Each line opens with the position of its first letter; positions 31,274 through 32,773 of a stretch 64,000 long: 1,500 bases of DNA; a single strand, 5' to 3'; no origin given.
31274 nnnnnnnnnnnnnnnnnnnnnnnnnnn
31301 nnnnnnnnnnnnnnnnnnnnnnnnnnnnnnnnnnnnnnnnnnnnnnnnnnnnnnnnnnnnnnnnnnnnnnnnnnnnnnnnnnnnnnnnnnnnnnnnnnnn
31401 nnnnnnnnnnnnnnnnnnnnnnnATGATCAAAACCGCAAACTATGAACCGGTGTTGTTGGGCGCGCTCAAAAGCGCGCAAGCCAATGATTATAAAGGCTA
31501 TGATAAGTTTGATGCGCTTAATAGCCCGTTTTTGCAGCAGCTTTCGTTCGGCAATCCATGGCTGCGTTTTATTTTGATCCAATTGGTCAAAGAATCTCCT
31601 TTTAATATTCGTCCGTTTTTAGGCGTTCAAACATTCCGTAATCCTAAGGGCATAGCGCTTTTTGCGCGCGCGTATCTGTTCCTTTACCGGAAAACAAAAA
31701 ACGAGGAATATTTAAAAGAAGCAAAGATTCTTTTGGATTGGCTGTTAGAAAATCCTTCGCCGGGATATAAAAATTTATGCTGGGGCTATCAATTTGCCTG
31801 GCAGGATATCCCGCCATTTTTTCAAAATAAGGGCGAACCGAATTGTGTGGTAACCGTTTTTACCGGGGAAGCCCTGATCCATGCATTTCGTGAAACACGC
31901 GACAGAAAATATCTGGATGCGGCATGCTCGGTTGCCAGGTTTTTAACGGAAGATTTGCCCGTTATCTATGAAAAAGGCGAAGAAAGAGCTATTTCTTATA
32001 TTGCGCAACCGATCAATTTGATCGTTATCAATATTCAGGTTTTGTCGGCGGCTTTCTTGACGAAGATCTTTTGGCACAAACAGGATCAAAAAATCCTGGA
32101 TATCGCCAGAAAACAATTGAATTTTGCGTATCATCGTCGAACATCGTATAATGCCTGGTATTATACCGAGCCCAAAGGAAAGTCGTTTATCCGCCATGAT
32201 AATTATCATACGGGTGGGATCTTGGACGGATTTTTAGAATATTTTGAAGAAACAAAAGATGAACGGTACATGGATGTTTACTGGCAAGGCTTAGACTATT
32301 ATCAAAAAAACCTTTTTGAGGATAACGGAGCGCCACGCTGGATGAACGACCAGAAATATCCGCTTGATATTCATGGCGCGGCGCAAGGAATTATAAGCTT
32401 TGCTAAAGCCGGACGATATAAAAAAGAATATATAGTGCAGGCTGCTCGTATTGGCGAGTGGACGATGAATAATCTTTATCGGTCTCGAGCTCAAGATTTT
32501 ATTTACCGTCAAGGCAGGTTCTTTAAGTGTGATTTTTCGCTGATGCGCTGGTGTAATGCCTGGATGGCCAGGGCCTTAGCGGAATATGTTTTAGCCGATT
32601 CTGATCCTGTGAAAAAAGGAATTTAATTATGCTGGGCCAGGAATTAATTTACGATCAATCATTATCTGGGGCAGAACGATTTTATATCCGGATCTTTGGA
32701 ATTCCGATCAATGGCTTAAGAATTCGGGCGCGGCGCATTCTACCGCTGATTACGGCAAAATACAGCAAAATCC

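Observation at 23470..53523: Roughly 30-kb glycan biosynthesis island with heavy sugar-tailoring capacity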

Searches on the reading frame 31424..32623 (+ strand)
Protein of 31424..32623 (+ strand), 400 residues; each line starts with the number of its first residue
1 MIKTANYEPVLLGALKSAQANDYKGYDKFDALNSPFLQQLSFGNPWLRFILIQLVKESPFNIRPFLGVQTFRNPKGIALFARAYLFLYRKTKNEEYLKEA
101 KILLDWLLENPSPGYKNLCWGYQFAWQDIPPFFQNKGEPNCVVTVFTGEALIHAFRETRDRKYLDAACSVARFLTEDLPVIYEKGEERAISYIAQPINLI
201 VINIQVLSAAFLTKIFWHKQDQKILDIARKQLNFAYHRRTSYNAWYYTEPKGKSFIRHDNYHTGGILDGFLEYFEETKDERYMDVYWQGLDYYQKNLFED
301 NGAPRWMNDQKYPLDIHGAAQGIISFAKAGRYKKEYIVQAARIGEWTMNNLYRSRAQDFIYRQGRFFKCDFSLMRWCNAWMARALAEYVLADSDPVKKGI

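Call 4: search_protein_families(library=pfam, proteins=[window:31424-32623:+])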
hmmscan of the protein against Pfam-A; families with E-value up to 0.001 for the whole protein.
window:31424-32623:+ (400 aa): 3 families
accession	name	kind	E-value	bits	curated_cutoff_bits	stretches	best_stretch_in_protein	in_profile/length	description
PF07470.19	Glyco_hydro_88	-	5e-07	29.5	26.6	1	259-356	25-115/352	Glycosyl Hydrolase Family 88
PF06662.19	C5-epim_C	-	3.3e-05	23.9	23.3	0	75-113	33-67/188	D-glucuronyl C5-epimerase C-terminus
PF07944.18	Beta-AFase-like_GH127_cat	-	3.8e-05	23.3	24.9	0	83-171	183-255/376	Beta-L-arabinofuranosidase, GH127 catalytic domain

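Call 9: search_protein_families(library=ncbifam, proteins=[window:31424-32623:+], max_evalue=0.00001)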
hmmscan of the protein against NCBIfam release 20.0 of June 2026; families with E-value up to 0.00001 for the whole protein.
window:31424-32623:+ (400 aa): 0 families

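Call 31: search_protein_families(library=pfam, max_evalue=1, proteins=[window:31424-32623:+])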
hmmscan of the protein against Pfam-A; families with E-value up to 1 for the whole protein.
window:31424-32623:+ (400 aa): 5 families
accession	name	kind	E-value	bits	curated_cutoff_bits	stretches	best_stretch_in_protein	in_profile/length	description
PF07470.19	Glyco_hydro_88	-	5e-07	29.5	26.6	1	259-356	25-115/352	Glycosyl Hydrolase Family 88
PF06662.19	C5-epim_C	-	3.3e-05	23.9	23.3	0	75-113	33-67/188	D-glucuronyl C5-epimerase C-terminus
PF07944.18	Beta-AFase-like_GH127_cat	-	3.8e-05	23.3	24.9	2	83-171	183-255/376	Beta-L-arabinofuranosidase, GH127 catalytic domain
PF03663.20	Glyco_hydro_76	-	0.018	15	25.9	1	79-109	158-188/366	Glycosyl hydrolase family 76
PF09492.16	Pec_lyase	-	0.55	9.9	22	0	270-307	48-85/292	Pectic acid lyase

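Call 35: search_solved_structures(query=window:31424-32623:+, max_evalue=1)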
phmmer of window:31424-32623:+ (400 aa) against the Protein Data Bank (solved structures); distinct sequences matched with E-value up to 1: 1.
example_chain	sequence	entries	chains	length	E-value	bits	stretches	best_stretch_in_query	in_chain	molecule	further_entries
4v1r_A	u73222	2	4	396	0.026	16.8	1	87-304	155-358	ALPHA-1,6-MANNANASE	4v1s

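Call 38: find_homologous_proteins(query=window:31424-32623:+)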
Query window:31424-32623:+ (400 aa): 840 proteins with E <= 0.001 among 3794 candidates; the best 120 are listed.
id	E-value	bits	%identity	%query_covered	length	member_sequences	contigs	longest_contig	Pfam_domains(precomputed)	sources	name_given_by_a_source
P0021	1.8e-278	941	100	100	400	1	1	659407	PF07470.20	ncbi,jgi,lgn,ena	ncbi:MAG: hypothetical protein WC676_07950 [Candidatus Omnitrophota bacterium]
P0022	1.3e-177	609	65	96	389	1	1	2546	PF07470.20,PF07944.19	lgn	-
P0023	4.1e-176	604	66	95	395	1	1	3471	PF07470.20,PF07944.19,PF06662.20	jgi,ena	-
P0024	2.7e-175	602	65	96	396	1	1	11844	PF07470.20,PF07944.19,PF03663.21,PF06662.20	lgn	-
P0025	1.9e-173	595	65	97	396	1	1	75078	PF07470.20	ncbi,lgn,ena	-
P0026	2.0e-172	592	63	98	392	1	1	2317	PF07944.19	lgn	-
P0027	1.2e-170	586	63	97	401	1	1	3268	PF06662.20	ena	-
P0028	2.4e-169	582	62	98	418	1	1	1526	PF07944.19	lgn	-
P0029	4.3e-166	571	64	95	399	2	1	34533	PF07944.19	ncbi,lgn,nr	ncbi:MAG: glycoside hydrolase family 127 protein [candidate division Zixibacteria bacterium]|nr:glyc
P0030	7.1e-165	567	61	96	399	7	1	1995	PF07470.20,PF07944.19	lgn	-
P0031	1.7e-164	566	62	95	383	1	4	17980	PF07470.20,PF07944.19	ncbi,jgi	-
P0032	2.2e-163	562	63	96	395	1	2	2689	PF07470.20,PF07944.19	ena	-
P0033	2.8e-163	562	61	97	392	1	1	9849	PF07221.18,PF07470.20,PF07944.19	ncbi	-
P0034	3.5e-163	562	60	97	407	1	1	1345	PF05147.20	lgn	-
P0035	4.2e-163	561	62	95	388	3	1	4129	PF07470.20,PF07944.19,PF06662.20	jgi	jgi:rhamnogalacturonyl hydrolase YesR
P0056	2.1e-160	552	60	95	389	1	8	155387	PF07470.20,PF07944.19,PF03663.21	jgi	jgi:rhamnogalacturonyl hydrolase YesR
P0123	1.8e-155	536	59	96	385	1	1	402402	-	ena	-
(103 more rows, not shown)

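Call 39: find_encoding_contigs(protein=P0025, flank=10000, max_places=1)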
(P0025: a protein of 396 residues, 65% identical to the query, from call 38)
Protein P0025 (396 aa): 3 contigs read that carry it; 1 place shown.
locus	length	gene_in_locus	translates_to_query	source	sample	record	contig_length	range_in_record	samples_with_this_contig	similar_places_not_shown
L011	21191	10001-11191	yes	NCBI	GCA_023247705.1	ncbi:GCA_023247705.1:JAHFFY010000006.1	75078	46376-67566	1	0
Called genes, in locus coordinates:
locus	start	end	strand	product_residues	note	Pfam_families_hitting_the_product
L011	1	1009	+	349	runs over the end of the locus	PF01408:GFO_IDH_MocA, PF03447:NAD_binding_3 (weak), PF22725:GFO_IDH_MocA_C3, PF02894:GFO_IDH_MocA_C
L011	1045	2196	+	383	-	PF00155:Aminotran_1_2, PF01041:DegT_DnrJ_EryC1, PF01212:Beta_elim_lyase (weak), PF00266:Aminotran_5, PF01053:Cys_Met_Meta_PP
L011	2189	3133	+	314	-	PF00535:Glycos_transf_2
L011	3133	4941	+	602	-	PF02366:PMT (weak)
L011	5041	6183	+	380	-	-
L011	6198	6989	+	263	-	PF00977:His_biosynth, PF02581:TMP-TENI (faint)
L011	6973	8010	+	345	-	PF04007:DUF354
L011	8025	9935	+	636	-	PF13522:GATase_6, PF13537:GATase_7, PF00733:Asn_synthase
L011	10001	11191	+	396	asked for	PF07470:Glyco_hydro_88 (faint)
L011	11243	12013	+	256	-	PF05401:NodS, PF08003:Methyltransf_9 (weak), PF13489:Methyltransf_23, PF05175:MTS, PF13847:Methyltransf_31, PF08241:Methyltransf_11, PF08242:Methyltransf_12, PF13649:Methyltransf_25, +3 more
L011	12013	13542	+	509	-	PF02310:B12-binding, PF04055:Radical_SAM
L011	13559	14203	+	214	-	PF00132:Hexapep (weak)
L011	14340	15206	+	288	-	PF03706:LPG_synthase_TM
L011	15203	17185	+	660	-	PF00676:E1_dh, PF02779:Transket_pyr, PF02780:Transketolase_C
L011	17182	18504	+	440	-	PF00364:Biotin_lipoyl (weak), PF26018:BSH_RND_rel (weak), PF00198:2-oxoacid_dh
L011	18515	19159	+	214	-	PF01648:ACPS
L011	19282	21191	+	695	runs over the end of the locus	-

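Call 40: find_encoding_contigs(protein=P0056, flank=10000, max_places=1)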
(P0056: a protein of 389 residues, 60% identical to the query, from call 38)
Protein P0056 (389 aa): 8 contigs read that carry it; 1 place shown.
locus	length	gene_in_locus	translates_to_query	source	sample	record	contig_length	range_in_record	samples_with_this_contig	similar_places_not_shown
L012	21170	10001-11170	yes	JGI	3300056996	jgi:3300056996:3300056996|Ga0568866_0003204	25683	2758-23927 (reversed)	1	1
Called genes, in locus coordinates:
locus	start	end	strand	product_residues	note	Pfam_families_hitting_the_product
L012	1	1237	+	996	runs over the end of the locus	?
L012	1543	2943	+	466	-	PF14522:Cytochrome_C7 (faint), PF14537:Cytochrom_c3_2 (faint), PF22113:Mtrc-MtrF_II-IV_dom (faint), PF13435:Cytochrome_C554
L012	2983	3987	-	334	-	PF13354:Beta-lactamase2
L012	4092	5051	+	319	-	PF00535:Glycos_transf_2, PF13641:Glyco_tranf_2_3 (faint)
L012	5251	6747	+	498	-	PF03901:Glyco_transf_22, PF02366:PMT (weak), PF13231:PMT_2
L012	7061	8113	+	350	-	PF04007:DUF354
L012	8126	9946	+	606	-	PF13522:GATase_6, PF12481:DUF3700 (weak), PF13537:GATase_7, PF00733:Asn_synthase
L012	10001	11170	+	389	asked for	PF03663:Glyco_hydro_76 (faint), PF07470:Glyco_hydro_88, PF07944:Beta-AFase-like_GH127_cat (weak)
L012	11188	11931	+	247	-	PF01209:Ubie_methyltran, PF13489:Methyltransf_23, PF13847:Methyltransf_31, PF08241:Methyltransf_11, PF08242:Methyltransf_12, PF13649:Methyltransf_25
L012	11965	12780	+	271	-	PF08003:Methyltransf_9 (weak), PF05175:MTS, PF13489:Methyltransf_23, PF13679:Methyltransf_32, PF13847:Methyltransf_31, PF08241:Methyltransf_11, PF08242:Methyltransf_12, PF13649:Methyltransf_25, +1 more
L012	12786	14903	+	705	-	PF00107:ADH_zinc_N, PF13602:ADH_zinc_N_2, PF22725:GFO_IDH_MocA_C3 (faint), PF01408:GFO_IDH_MocA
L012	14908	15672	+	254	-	PF05711:TylF, PF13578:Methyltransf_24 (weak)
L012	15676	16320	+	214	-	PF00132:Hexapep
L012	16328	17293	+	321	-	PF03706:LPG_synthase_TM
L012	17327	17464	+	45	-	-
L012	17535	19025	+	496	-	-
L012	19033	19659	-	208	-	-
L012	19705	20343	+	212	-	-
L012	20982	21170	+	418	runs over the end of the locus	PF22113:Mtrc-MtrF_II-IV_dom (faint), PF09699:Paired_CXXCH_1 (faint)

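Call 41: find_encoding_contigs(protein=P0123, flank=10000, max_places=1)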
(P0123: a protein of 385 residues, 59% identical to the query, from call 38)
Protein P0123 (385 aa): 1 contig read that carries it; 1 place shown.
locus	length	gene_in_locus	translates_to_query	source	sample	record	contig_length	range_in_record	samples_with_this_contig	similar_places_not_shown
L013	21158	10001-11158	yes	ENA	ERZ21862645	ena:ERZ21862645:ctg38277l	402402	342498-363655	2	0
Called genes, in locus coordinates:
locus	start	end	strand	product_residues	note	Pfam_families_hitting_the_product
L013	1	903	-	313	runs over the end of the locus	PF00140:Sigma70_r1_2, PF04542:Sigma70_r2, PF04545:Sigma70_r4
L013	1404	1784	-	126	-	PF00072:Response_reg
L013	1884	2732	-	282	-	PF08668:HDOD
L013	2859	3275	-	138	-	PF07238:PilZ (faint)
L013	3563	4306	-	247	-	PF00481:PP2C, PF13672:PP2C_2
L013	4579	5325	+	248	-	PF16697:Yop-YscD_cpl, PF00498:FHA, PF16697:Yop-YscD_cpl, PF00498:FHA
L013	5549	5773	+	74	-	PF04014:MazE_antitoxin, PF15937:PrlF_antitoxin (weak)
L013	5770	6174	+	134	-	PF01850:PIN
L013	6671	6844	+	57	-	-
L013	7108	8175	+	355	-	PF04007:DUF354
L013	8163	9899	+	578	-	PF13522:GATase_6, PF13537:GATase_7, PF00733:Asn_synthase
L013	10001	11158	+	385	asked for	-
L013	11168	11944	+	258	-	PF01209:Ubie_methyltran, PF13489:Methyltransf_23, PF13679:Methyltransf_32 (weak), PF05175:MTS (weak), PF13847:Methyltransf_31, PF08241:Methyltransf_11, PF08242:Methyltransf_12, PF13649:Methyltransf_25, +1 more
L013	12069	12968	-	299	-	PF03706:LPG_synthase_TM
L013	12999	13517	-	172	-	PF00132:Hexapep, PF14602:Hexapep_2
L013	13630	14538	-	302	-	PF02353:CMAS, PF13489:Methyltransf_23, PF01209:Ubie_methyltran, PF08241:Methyltransf_11, PF08242:Methyltransf_12, PF13649:Methyltransf_25, PF13847:Methyltransf_31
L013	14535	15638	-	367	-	PF04055:Radical_SAM, PF13186:SPASM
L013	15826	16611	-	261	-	PF01209:Ubie_methyltran, PF13489:Methyltransf_23, PF13649:Methyltransf_25, PF13847:Methyltransf_31, PF08241:Methyltransf_11, PF08242:Methyltransf_12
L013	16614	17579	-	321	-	PF00535:Glycos_transf_2, PF10111:Glyco_tranf_2_2, PF13641:Glyco_tranf_2_3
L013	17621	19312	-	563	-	PF02366:PMT, PF13231:PMT_2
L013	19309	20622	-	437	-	PF07884:VKOR, PF13462:Thioredoxin_4, PF01323:DSBA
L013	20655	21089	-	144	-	PF07963:N_methyl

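Call 54: predict_structure(alignment_id=A1)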
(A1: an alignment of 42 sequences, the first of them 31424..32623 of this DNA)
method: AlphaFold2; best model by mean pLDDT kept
length: 400 residues; sequences in the alignment: 42
mean_pLDDT: 90.7   pTM: 0.92
mean pLDDT of the five models: 90.7, 90.1, 88.5, 88.0, 87.3
residues with pLDDT >= 90: 286; 70-90: 94; 50-70: 12; < 50: 8
segments of 3 or more residues with pLDDT < 50: 1-3, 396-400
pLDDT, mean of each block of 10 residues (from residue 1): 71 96 89 87 86 85 90 95 98 98 98 96 77 83 97 98 99 97 97 88 97 98 98 98 94 82 93 98 98 93 80 86 96 94 95 93 76 83 95 56
secondary structure, 60 per line:
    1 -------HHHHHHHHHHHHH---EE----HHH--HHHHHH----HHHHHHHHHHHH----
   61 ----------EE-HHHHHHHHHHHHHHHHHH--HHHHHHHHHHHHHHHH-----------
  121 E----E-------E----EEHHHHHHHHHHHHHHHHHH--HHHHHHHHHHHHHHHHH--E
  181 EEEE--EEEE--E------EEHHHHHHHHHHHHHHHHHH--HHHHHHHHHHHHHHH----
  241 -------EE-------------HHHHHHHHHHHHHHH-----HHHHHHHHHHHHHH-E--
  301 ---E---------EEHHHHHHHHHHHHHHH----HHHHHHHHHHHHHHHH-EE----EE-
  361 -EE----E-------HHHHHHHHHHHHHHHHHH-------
elements in order: H8-20 H35-40 H45-56 H74-91 H94-109 H141-158 H161-177 E180-184 E187-190 H202-219 H222-236 H263-277 H283-296 H316-330 H335-350 H376-393

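Call 58: fold_search(model_id=the predicted structure, library=pdb)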
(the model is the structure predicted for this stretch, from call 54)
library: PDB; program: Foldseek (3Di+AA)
matches with E <= 10: 1038; with E <= 0.001: 171
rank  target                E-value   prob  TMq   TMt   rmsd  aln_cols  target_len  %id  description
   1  5zhb_B                4.8e-09  1.00  0.63  0.64   4.8       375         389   14  Structure of Cellobiose 2-Epimerase from Bacillus thermoamylovorans B4167 (released 2019-06-19)
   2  4v1s_A                1.3e-08  1.00  0.62  0.68   4.9       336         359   16  Structure of the GH76 alpha-mannanase BT2949 from Bacteroides thetaiotaomicron (released 2015-02-11)
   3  7nl5_A                1.8e-08  1.00  0.54  0.63   5.6       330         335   15  Structure of the catalytic domain of the Bacillus circulans alpha-1,6 Mannanase in complex with an alpha-1,6-alpha-man (released 2021-04-28)
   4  4v1r_A                2.2e-08  1.00  0.62  0.68   4.5       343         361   16  Structure of a selenomethionine derivative of the GH76 alpha- mannanase BT2949 Bacteroides thetaiotaomicron (released 2015-02-11)
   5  4z4l                  2.2e-08  1.00  0.62  0.63   5.4       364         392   10  Crystal Structure of cellobiose 2-epimerase from Caldicellulosiruptor saccharolyticus DSM 8903 (released 2016-04-13)
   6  4z4j                  2.7e-08  1.00  0.61  0.62   5.4       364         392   11  Crystal Structure of cellobiose 2-epimerase from Caldicellulosiruptor saccharolyticus DSM 8903 (released 2016-04-13)
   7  5zhb_A                3.0e-08  1.00  0.62  0.64   4.7       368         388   15  Structure of Cellobiose 2-Epimerase from Bacillus thermoamylovorans B4167 (released 2019-06-19)
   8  8h1l_B                4.8e-08  1.00  0.61  0.58   4.7       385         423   11  Crystal structure of glucose-2-epimerase in complex with D-Glucitol from Runella slithyformis Runsl_4512 (released 2023-07-12)
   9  7d5g_A                4.8e-08  1.00  0.58  0.60   6.0       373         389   10  Crystal structure of the CsCE with ligand to have a insight into the catalytic mechanism (released 2021-12-01)
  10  8wbu                  5.5e-08  1.00  0.59  0.60   5.6       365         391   11  The crystal structure of circular mannose with mutant H247F of the cellobiose 2-epimerase from Caldicellulosiruptor sacc (released 2023-10-25)
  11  8h1l_A                6.6e-08  1.00  0.61  0.59   5.8       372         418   10  Crystal structure of glucose-2-epimerase in complex with D-Glucitol from Runella slithyformis Runsl_4512 (released 2023-07-12)
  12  4boj_A                9.0e-08  1.00  0.55  0.64   5.3       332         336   14  Crystal structure of Bacillus circulans TN-31 Aman6 in complex with mannobiose (released 2014-05-28)
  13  4d4a_A                9.5e-08  1.00  0.54  0.63   5.2       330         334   14  Structure of the catalytic domain (BcGH76) of the Bacillus circulans GH76 alpha mannanase, Aman6. (released 2015-03-25)
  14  5agd_A                1.1e-07  1.00  0.54  0.64   5.0       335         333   13  An inactive (D125N) variant of the catalytic domain, BcGH76, of Bacillus circulans Aman6 in complex with alpha-1,6-man (released 2015-03-25)
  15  8h1l_C                1.2e-07  1.00  0.60  0.58   5.9       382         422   12  Crystal structure of glucose-2-epimerase in complex with D-Glucitol from Runella slithyformis Runsl_4512 (released 2023-07-12)
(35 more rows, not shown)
